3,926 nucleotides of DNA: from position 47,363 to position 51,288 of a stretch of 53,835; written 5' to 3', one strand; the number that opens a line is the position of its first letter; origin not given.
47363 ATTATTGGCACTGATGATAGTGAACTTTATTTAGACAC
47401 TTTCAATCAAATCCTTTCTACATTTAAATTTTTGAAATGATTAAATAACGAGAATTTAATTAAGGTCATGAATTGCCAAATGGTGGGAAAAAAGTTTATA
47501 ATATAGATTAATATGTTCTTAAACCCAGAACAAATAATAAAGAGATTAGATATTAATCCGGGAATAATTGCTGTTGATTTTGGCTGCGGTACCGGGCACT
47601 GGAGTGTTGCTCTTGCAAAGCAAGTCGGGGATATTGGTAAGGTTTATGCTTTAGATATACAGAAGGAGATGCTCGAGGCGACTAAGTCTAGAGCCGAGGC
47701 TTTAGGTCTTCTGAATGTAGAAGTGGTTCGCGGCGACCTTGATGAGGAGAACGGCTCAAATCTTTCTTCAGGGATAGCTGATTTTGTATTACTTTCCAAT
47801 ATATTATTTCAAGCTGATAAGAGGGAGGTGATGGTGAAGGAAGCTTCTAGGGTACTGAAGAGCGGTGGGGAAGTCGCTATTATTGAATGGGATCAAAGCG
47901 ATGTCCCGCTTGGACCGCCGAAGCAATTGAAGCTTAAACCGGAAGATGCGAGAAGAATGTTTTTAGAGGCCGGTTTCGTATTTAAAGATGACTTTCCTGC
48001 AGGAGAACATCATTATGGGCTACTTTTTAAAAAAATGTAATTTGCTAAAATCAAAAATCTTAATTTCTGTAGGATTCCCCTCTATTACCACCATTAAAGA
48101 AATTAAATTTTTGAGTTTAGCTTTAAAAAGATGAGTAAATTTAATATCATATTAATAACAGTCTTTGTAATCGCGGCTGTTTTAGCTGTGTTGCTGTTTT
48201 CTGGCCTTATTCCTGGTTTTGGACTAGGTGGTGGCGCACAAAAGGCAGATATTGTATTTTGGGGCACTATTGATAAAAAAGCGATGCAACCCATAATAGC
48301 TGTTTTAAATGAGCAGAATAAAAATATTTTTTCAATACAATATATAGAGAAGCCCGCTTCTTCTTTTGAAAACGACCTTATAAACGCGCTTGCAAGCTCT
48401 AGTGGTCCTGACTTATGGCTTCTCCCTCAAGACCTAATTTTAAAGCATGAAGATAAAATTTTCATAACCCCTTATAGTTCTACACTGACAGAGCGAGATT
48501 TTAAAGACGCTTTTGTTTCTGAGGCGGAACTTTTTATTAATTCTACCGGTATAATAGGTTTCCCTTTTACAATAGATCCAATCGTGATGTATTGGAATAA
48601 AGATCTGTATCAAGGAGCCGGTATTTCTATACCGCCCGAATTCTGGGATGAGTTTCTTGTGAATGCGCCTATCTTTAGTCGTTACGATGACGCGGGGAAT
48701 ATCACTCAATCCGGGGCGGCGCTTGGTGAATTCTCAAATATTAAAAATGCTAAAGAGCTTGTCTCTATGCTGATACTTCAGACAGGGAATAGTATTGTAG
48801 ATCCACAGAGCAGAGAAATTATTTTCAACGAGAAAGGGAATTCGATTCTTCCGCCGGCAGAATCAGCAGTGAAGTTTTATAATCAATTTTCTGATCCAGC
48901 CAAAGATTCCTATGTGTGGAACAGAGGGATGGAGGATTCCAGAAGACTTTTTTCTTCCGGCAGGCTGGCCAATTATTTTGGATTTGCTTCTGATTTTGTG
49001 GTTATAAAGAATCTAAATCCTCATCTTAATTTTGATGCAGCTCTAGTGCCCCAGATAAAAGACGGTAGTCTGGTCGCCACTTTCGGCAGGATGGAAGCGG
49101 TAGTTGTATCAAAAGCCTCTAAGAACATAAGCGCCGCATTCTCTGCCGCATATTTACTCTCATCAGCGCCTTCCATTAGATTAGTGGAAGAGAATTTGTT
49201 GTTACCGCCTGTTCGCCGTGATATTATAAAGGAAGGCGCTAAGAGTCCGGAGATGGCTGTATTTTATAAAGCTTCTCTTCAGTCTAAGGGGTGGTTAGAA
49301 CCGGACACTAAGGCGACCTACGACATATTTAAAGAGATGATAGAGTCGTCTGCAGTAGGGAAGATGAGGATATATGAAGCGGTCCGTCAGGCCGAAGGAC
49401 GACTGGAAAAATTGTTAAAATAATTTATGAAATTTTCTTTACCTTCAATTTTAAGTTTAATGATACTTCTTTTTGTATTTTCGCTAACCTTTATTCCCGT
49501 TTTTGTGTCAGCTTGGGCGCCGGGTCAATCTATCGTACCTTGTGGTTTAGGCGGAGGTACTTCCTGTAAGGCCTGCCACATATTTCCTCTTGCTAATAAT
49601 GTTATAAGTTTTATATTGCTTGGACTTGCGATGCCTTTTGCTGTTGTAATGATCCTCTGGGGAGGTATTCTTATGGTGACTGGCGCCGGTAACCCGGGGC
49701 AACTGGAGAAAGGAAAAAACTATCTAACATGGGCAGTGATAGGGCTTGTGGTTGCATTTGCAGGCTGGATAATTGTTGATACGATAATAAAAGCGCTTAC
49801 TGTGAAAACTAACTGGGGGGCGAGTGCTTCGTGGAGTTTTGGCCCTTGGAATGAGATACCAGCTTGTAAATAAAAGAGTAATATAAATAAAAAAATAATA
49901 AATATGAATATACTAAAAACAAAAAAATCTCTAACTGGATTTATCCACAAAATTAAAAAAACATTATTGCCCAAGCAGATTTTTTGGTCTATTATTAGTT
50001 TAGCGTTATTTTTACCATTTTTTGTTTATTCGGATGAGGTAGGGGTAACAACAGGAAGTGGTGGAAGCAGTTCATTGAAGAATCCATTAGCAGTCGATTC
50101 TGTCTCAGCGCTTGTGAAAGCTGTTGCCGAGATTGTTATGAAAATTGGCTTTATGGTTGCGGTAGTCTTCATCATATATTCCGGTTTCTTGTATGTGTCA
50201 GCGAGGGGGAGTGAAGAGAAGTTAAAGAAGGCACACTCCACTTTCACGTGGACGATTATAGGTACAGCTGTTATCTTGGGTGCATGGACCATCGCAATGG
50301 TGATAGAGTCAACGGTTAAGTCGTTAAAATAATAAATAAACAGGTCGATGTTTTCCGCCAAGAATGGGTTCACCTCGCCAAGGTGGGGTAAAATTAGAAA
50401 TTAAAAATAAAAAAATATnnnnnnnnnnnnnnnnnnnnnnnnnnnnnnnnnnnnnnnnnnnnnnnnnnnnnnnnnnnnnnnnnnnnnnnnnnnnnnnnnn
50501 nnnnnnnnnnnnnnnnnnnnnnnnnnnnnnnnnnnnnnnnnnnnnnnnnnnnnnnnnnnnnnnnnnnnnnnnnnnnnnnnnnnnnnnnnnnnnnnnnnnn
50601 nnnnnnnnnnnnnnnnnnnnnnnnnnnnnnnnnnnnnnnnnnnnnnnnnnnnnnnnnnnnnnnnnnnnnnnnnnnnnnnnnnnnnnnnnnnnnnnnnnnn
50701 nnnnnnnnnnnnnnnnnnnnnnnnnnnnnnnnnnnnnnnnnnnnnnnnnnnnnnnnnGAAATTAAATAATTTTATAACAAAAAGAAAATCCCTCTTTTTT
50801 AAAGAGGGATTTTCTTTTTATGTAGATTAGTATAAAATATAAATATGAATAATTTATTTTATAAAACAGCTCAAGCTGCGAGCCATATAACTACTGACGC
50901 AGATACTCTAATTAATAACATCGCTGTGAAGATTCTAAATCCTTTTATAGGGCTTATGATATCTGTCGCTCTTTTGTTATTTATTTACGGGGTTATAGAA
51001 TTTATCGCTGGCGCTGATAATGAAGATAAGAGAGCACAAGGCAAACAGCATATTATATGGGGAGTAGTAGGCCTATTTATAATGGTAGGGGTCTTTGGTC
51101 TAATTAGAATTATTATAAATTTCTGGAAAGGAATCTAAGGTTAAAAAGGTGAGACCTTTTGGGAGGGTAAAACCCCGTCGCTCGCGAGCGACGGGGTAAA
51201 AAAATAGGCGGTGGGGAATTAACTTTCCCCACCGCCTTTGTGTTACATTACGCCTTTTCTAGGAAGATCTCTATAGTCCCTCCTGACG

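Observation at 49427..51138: Tandem array of four paralogous small 2-TM proteins resembling VirB2/TrbC pilins, downstream of a lone SBP-like protein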

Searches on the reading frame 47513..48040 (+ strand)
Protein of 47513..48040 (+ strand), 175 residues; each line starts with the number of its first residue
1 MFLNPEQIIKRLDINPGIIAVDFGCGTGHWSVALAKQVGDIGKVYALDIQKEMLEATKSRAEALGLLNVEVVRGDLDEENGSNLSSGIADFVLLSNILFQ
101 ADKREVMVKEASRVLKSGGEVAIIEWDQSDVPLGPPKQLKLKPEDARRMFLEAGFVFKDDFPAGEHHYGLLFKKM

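Call 3: search_protein_families(library=pfam, proteins=[window:47513-48040:+], max_evalue=1)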
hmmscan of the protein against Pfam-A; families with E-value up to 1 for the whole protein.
window:47513-48040:+ (175 aa): 30 families (the best 25 are shown)
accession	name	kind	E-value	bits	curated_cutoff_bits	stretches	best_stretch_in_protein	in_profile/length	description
PF13847.12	Methyltransf_31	-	4.7e-19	69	27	1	16-142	3-125/145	Methyltransferase domain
PF13649.12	Methyltransf_25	-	5.9e-18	65.8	27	1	21-119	2-97/97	Methyltransferase domain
PF01209.24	Ubie_methyltran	-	6.6e-17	62.1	20.1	1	9-132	40-160/233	ubiE/COQ5 methyltransferase family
PF08241.18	Methyltransf_11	-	1.8e-16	60.9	21.2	1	21-123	1-95/95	Methyltransferase domain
PF08242.18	Methyltransf_12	-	1.2e-11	45.6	30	1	21-120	1-97/98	Methyltransferase domain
PF05175.20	MTS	-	1.6e-09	38.1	23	1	19-125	34-140/170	Methyltransferase small domain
PF01728.25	FtsJ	-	4.2e-09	37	24.1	1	7-91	11-94/181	FtsJ-like methyltransferase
PF13489.12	Methyltransf_23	-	1.2e-08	35.3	27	1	14-155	20-134/164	Methyltransferase domain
PF01135.25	PCMT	-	8.5e-07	29.4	20.3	1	9-75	66-132/210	Protein-L-isoaspartate(D-aspartate) O-methyltransferase (PCMT)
PF13679.12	Methyltransf_32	-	1.5e-06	28.7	27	1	13-80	22-93/143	Methyltransferase domain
PF02390.23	Methyltransf_4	-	7.6e-06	25.9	24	1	19-75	4-59/173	Putative methyltransferase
PF00891.24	Methyltransf_2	-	0.00011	22.1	22.3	1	4-126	50-167/210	O-methyltransferase domain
PF08704.16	GCD14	-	0.0002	21.5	26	1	8-76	32-101/247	tRNA methyltransferase complex GCD14 subunit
PF06325.19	PrmA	-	0.00037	20.5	22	1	17-122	162-257/296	Ribosomal protein L11 methyltransferase (PrmA)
PF00398.26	RrnaAD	-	0.0022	17.6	24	1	6-76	20-85/263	Ribosomal RNA adenine dimethylase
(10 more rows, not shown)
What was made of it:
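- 47513..48040 (+): Class I SAM-dependent methyltransferase (175 aa). It lies immediately upstream of the SBP in nearly all related loci. A functional link is unproven. Pfam Methyltransf_31/25/11 (call 3).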

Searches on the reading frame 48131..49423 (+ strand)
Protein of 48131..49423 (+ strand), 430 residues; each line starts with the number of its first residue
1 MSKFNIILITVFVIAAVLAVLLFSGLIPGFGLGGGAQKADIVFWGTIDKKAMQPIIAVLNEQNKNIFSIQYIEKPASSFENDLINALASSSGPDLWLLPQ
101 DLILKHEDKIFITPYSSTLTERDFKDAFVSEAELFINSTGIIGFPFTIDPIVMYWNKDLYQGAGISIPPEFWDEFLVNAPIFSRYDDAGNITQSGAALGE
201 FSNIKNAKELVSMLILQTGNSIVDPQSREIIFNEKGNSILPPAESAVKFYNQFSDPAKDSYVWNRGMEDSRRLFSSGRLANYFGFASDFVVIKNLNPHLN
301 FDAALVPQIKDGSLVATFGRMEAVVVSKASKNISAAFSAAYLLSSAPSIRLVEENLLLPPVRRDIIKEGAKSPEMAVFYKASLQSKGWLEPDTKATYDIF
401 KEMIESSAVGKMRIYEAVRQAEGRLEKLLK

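Call 3: search_protein_families(library=pfam, proteins=[window:48131-49423:+], max_evalue=1)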
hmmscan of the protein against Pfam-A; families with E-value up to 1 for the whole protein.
window:48131-49423:+ (430 aa): 2 families
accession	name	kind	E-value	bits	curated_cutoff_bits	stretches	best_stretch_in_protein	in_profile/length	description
PF01547.30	SBP_bac_1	-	2.6e-12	47.8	26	1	51-337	9-294/307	Bacterial extracellular solute-binding protein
PF08090.16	Enterotoxin_HS1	-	0.33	11.4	25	1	68-79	1-12/36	Heat stable E.coli enterotoxin 1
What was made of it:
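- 48131..49423 (+): Membrane-anchored, lone SBP_bac_1-type (sugar-binding-protein-like) gene. Its stop codon lies 3 nt before the first pilin's ATG. It is a conserved partner of the array. Pfam SBP_bac_1, 47.8 bits (call 3).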

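Call 4: search_protein_families(library=ncbifam, proteins=[window:48131-49423:+], max_evalue=1)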
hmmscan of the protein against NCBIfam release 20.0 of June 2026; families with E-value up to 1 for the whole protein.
window:48131-49423:+ (430 aa): 2 families
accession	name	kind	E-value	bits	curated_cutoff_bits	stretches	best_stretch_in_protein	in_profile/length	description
TIGR01942.1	pcnB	subfamily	0.068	12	305.65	1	267-343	209-284/425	polynucleotide adenylyltransferase PcnB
TIGR03850.1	bind_CPR_0540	equivalog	0.087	11.4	299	0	144-176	154-185/437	carbohydrate ABC transporter substrate-binding protein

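Call 34: find_related_loci(query=A2, collection=genome_contigs, flank=6000)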
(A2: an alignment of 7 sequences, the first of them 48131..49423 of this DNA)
Query A2 (430 aa) in genome_contigs; peptide patterns used: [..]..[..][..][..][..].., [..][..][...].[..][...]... (x = any residue, [..] = any of these).
600 stretches matched a pattern (row limit reached: there are more); 540 encode a relative of the query (tblastn E <= 1e-3); the best 80 are kept; 80 distinct loci.
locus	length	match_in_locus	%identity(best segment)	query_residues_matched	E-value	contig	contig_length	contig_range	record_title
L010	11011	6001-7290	84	1-430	0e+0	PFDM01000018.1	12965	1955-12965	MAG: Parcubacteria group bacterium CG10_big_fil_rev_8_21_14_0_10_38_31 CG10_8_21_14_0.10_scaffold_4859_c, whole genome s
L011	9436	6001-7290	82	1-430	0e+0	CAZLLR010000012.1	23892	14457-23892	MAG TPA_asm: uncultured Candidatus Saccharibacteria bacterium isolate SRP216583_co1_142 genome assembly, contig: NODE_15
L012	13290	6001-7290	79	1-430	0e+0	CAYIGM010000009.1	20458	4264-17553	MAG TPA_asm: uncultured Candidatus Saccharibacteria bacterium isolate ERP119705_co22_125 genome assembly, contig: NODE_2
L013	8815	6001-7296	46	1-430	2e-137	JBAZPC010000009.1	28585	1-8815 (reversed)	MAG: Candidatus Paceibacterota bacterium isolate SO_2017_SWC_20 scaffold_1407_c1_LP-4_2017, whole genome shotgun sequenc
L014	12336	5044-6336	49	1-430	2e-137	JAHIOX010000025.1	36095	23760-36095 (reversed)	MAG: Patescibacteria group bacterium isolate KR13_S3.mb.30 KR13_S3.mb.30_k141_533106, whole genome shotgun sequence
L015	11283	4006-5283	48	1-422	7e-133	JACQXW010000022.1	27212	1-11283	MAG: Candidatus Terrybacteria bacterium isolate NC_groundwater_1525_Pr4_S-0.2um_41_30 SR1-18-Sp2_scaffold_11932, whole g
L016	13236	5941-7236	48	1-430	7e-132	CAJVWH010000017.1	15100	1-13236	TPA_asm: uncultured bacterium isolate DRR093004_bin.40_MetaBAT_v2.12.1_MAG genome assembly, contig: NODE_2243_length_151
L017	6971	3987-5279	46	1-430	1e-128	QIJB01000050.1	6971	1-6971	MAG: Candidatus Campbellbacteria bacterium isolate SZUA-82 Ga0063293_10014663, whole genome shotgun sequence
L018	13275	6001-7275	46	1-426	2e-127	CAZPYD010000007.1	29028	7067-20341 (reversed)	MAG TPA_asm: uncultured Candidatus Saccharibacteria bacterium isolate SRP077602_co6_10 genome assembly, contig: NODE_263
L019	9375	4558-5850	44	1-430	3e-126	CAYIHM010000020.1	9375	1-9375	MAG TPA_asm: uncultured Candidatus Saccharibacteria bacterium isolate ERP119705_co24_246 genome assembly, contig: NODE_1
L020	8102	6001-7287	44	1-427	2e-124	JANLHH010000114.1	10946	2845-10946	MAG: Patescibacteria group bacterium isolate P6-12 k99_44913, whole genome shotgun sequence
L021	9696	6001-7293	44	1-430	1e-127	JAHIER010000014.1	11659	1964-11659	MAG: Patescibacteria group bacterium isolate KR11_0.1_MetaG.mb.31 KR11_0.1_MetaG.mb.31_k141_217689, whole genome shotgun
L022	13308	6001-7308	44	1-430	2e-120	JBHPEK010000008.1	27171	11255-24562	Patescibacteria group bacterium isolate SAG AM-311-F06 NODE_8_length_27171_cov_30.364250, whole genome shotgun sequence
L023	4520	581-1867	44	1-430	2e-119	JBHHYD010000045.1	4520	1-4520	MAG: Candidatus Paceibacteria bacterium isolate Maj_2_bin.9 NODE_11964_length_4520_cov_5.117357, whole genome shotgun se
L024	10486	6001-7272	46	1-426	1e-115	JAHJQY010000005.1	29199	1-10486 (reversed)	MAG: Patescibacteria group bacterium isolate OS_PC_MetaG.mb.122 OS_PC_MetaG.mb.122_k141_75331, whole genome shotgun sequ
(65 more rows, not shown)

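Call 39: search_solved_structures(query=A2, max_evalue=0.01)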
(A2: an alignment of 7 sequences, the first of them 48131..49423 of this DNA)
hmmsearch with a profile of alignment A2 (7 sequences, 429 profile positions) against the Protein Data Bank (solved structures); distinct sequences matched with E-value up to 0.01: 330 (the best 60 are shown).
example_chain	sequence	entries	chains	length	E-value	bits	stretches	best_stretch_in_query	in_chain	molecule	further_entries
4r9f_A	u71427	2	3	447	1.4e-17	66.9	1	11-373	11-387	MBP1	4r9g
4qrz_A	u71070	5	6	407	3.8e-13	52.3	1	38-186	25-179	ABC-TYPE SUGAR TRANSPORTER | ABC transporter, substrate binding protein (Sugar)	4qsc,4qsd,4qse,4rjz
5ci5_A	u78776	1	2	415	1.4e-11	47.1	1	39-428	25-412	Extracellular solute-binding protein family 1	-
1eu8_A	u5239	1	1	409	4.5e-11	45.5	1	75-186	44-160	TREHALOSE/MALTOSE BINDING PROTEIN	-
5u2p_A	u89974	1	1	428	1.4e-10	43.8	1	150-364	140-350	Sugar ABC transporter substrate-binding protein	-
8art_A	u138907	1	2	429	5.8e-10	41.8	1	19-184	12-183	Putative secreted maltose-binding protein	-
7nbz_A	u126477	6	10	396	1.5e-09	40.5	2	77-187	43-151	Sulfoquinovosyl binding protein | Sulfoquinovosyl glycerol-binding protein SmoF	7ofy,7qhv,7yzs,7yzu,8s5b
9p0x_T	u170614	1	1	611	7.8e-09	38.1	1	4-186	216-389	Tissue factor,Maltose/maltodextrin-binding periplasmic protein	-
3jzj_A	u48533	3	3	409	1.7e-08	37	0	323-429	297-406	Acarbose/maltose binding protein GacH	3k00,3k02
4g68_B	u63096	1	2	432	2e-08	36.8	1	31-182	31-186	ABC transporter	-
3k01_A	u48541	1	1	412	2.4e-08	36.5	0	323-429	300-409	Acarbose/maltose binding protein GacH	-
3uor_A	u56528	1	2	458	2.8e-08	36.2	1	34-183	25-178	ABC transporter sugar binding protein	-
2xd2_A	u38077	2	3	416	5.8e-08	35.2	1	294-428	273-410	MALTOSE/MALTODEXTRIN-BINDING PROTEIN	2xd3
5ysb_A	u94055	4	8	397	1.4e-07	33.9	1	42-185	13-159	Lin1841 protein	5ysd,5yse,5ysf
3quf_A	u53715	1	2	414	2e-07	33.5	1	29-186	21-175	Extracellular solute-binding protein, family 1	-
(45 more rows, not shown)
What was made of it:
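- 48131..49423 (+): The profile matches solved sugar SBPs, best 4r9f MBP1 at E = 1.4e-17 (call 39).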

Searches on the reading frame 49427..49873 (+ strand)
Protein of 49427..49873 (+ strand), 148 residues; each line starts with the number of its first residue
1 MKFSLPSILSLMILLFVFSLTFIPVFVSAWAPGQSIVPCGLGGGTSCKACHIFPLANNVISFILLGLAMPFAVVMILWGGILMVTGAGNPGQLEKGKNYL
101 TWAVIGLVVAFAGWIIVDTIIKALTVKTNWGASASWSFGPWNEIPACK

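Call 3: search_protein_families(library=pfam, proteins=[window:49427-49873:+], max_evalue=1)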
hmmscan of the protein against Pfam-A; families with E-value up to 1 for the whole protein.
window:49427-49873:+ (148 aa): 2 families
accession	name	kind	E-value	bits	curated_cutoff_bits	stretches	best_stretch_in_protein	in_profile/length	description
PF18895.5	T4SS_pilin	-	4.9e-12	46.2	26.6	1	63-120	15-71/71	Type IV secretion system pilin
PF04956.18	TrbC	-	0.0031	18.1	27.9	1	56-120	41-98/98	TrbC/VIRB2 pilin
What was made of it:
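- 49427..49873 (+): Pilin paralog type 1 (148 aa). It has a signal-like N-terminus, an ecto segment with C39, C47 and C50, two TM helices, and a C-tail ending in C147. PF18895 46.2 bits; TrbC PF04956 18.1 bits, sub-threshold (call 3).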

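Call 4: search_protein_families(library=ncbifam, proteins=[window:49427-49873:+], max_evalue=1)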
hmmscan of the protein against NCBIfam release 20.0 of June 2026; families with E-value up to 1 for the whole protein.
window:49427-49873:+ (148 aa): 1 family
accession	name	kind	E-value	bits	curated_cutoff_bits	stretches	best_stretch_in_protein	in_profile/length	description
NF045849.1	ICE_MMCAP2_0565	equivalog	4.6e-05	23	40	1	58-123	14-79/80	Mbov_0395 family pilin-like conjugal transfer protein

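Call 40: search_solved_structures(query=A1, max_evalue=10)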
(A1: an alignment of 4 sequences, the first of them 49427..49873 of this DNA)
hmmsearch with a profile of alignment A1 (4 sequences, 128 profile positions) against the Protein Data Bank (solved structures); distinct sequences matched with E-value up to 10: 43.
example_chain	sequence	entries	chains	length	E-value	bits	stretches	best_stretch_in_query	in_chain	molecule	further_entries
6ibl_A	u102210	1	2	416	0.0004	24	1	50-108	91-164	Thioredoxin 1,Beta-1 adrenergic receptor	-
6h7j_A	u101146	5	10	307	0.0038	20.8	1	63-108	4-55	Beta-1 adrenergic receptor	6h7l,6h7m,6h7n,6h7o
4bvn_A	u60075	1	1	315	0.005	20.4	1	64-108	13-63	BETA-1 ADRENERGIC RECEPTOR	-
5a8e_A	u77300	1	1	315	0.0053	20.3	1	64-108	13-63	BETA1 ADRENERGIC RECEPTOR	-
2y00_A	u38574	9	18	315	0.0064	20.1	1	64-108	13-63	BETA-1 ADRENERGIC RECEPTOR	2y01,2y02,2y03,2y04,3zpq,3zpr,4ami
2vt4_A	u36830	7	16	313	0.014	18.9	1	64-108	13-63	BETA1 ADRENERGIC RECEPTOR | BETA-1 ADRENERGIC RECEPTOR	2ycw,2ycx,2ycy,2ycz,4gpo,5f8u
7f1r_R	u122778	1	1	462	0.019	18.6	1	8-119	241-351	C-C motif chemokine 5,C-C chemokine receptor type 5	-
6tko_A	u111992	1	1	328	0.029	17.9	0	66-104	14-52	Beta-1 adrenergic receptor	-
7bz2_R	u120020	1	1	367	0.048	17.2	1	14-124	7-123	Beta2 adrenergic receptor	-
7dhi_R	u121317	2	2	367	0.048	17.2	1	14-124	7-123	Beta-2 adrenergic receptor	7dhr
9rx1_A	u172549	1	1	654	0.086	16.4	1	64-108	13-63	Beta-1 adrenergic receptor,Beta-lactamase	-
8uo1_R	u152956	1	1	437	0.1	16.2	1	49-124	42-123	Beta-2 adrenergic receptor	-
7o7f_C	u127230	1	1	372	0.1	16.2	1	9-119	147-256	C-C chemokine receptor type 5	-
7f1q_R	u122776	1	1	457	0.13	15.9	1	9-119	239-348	C-C motif chemokine 3,C-C chemokine receptor type 5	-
7jjo_R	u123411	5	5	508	0.14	15.8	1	64-108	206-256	Beta1-Adrenergic Receptor | Endolysin,Endolysin,Beta-1 adrenergic receptor chimera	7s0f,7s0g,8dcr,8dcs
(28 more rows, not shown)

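Call 70: search_protein_families(library=phrogs, proteins=[window:49427-49873:+], max_evalue=0.01)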
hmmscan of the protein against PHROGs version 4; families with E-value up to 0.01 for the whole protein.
window:49427-49873:+ (148 aa): 0 families

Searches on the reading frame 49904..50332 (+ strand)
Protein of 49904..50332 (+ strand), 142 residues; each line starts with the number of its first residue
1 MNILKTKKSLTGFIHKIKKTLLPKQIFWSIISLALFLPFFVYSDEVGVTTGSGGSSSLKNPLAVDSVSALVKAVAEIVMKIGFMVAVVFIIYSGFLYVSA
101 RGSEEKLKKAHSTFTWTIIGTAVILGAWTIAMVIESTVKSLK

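Call 3: search_protein_families(library=pfam, proteins=[window:49904-50332:+], max_evalue=1)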
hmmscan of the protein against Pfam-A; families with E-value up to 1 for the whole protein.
window:49904-50332:+ (142 aa): 5 families
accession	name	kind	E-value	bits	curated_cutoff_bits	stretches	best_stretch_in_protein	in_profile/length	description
PF18895.5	T4SS_pilin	-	3.7e-11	43.4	26.6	1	64-133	2-70/71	Type IV secretion system pilin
PF04956.18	TrbC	-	0.00015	22.4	27.9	1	57-131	34-95/98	TrbC/VIRB2 pilin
PF04290.18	DctQ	-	0.011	16.1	28.3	1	62-141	52-130/132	Tripartite ATP-independent periplasmic transporters, DctQ component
PF14880.11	COX14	-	0.048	13.9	25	1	109-134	12-37/59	Cytochrome oxidase c assembly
PF02308.21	MgtC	-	0.12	13.1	31.4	1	68-134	46-104/121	MgtC family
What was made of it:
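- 49904..50332 (+): Pilin paralog type 2 (142 aa). It has a long basic n-region plus a hydrophobic signal-like segment, then the two-TM core. PF18895 43.4 bits; TrbC PF04956 22.4 bits, E = 1.5e-4, sub-threshold (call 3).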

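Call 4: search_protein_families(library=ncbifam, proteins=[window:49904-50332:+], max_evalue=1)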
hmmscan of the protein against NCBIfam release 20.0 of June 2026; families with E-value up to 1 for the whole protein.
window:49904-50332:+ (142 aa): 2 families
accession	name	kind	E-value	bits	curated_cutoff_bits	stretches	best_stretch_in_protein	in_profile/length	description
NF045849.1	ICE_MMCAP2_0565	equivalog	8.1e-05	22.2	40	1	65-137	7-79/80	Mbov_0395 family pilin-like conjugal transfer protein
NF041554.1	SA1362_fam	subfamily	0.15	12.2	42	1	67-108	17-62/70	SA1362 family protein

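Call 70: search_protein_families(library=phrogs, proteins=[window:49904-50332:+], max_evalue=0.01)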
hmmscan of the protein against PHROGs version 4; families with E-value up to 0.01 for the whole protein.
window:49904-50332:+ (142 aa): 0 families

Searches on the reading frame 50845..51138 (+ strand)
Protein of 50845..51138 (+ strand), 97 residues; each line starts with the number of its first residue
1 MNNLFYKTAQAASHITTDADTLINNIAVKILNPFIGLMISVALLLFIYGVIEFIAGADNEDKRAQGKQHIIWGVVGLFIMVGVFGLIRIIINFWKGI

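Call 3: search_protein_families(library=pfam, proteins=[window:50845-51138:+], max_evalue=1)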
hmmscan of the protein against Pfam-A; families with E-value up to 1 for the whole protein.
window:50845-51138:+ (97 aa): 3 families
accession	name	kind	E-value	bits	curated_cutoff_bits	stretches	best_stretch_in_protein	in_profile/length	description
PF18895.5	T4SS_pilin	-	7e-09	36.1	26.6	1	21-83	3-64/71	Type IV secretion system pilin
PF13179.11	DUF4006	-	0.58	10.6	22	0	31-54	10-33/64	Family of unknown function (DUF4006)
PF11857.13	DUF3377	-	0.89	10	26.5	0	61-93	20-52/72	Domain of unknown function (DUF3377)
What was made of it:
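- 50845..51138 (+): Pilin paralog type 4 (97 aa). It has no signal peptide, only a short hydrophilic N-tail plus the two-TM core. It closes the array in most related loci. PF18895 36.1 bits (call 3).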

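Call 4: search_protein_families(library=ncbifam, proteins=[window:50845-51138:+], max_evalue=1)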
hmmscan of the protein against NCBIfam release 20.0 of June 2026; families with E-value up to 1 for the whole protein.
window:50845-51138:+ (97 aa): 7 families
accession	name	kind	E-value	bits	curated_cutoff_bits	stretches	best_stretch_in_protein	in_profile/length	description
NF045849.1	ICE_MMCAP2_0565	equivalog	7.2e-10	38.4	40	1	21-92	7-78/80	Mbov_0395 family pilin-like conjugal transfer protein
NF033883.1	conj_TraQ_IncI1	equivalog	0.00032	20.6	80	1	18-90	1-74/175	conjugal transfer protein TraQ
NF038300.1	EPS_HpsL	equivalog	0.002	16.8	640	1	28-89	142-204/534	hormogonium polysaccharide biosynthesis protein HpsL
TIGR03927.1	T7SS_EssA_Firm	equivalog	0.018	14.9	32.45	1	57-94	113-150/151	type VII secretion protein EssA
NF010431.0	PRK13857.1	equivalog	0.054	13.5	103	1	8-54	44-87/120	pilin major subunit VirB2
TIGR01605.1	PYST-D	paralog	0.06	13.2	41.4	1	27-54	4-31/55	Plasmodium yoelii subtelomeric family PYST-D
NF003425.0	PRK04897.1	equivalog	0.063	12.5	355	1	12-81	145-208/298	zinc metalloprotease HtpX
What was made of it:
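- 50845..51138 (+): NF045849 38.4 bits, just under 40; IncI1 TraQ E = 3.2e-4 (call 4).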

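Call 70: search_protein_families(library=phrogs, proteins=[window:50845-51138:+], max_evalue=0.01)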
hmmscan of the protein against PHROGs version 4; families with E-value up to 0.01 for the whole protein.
window:50845-51138:+ (97 aa): 0 families
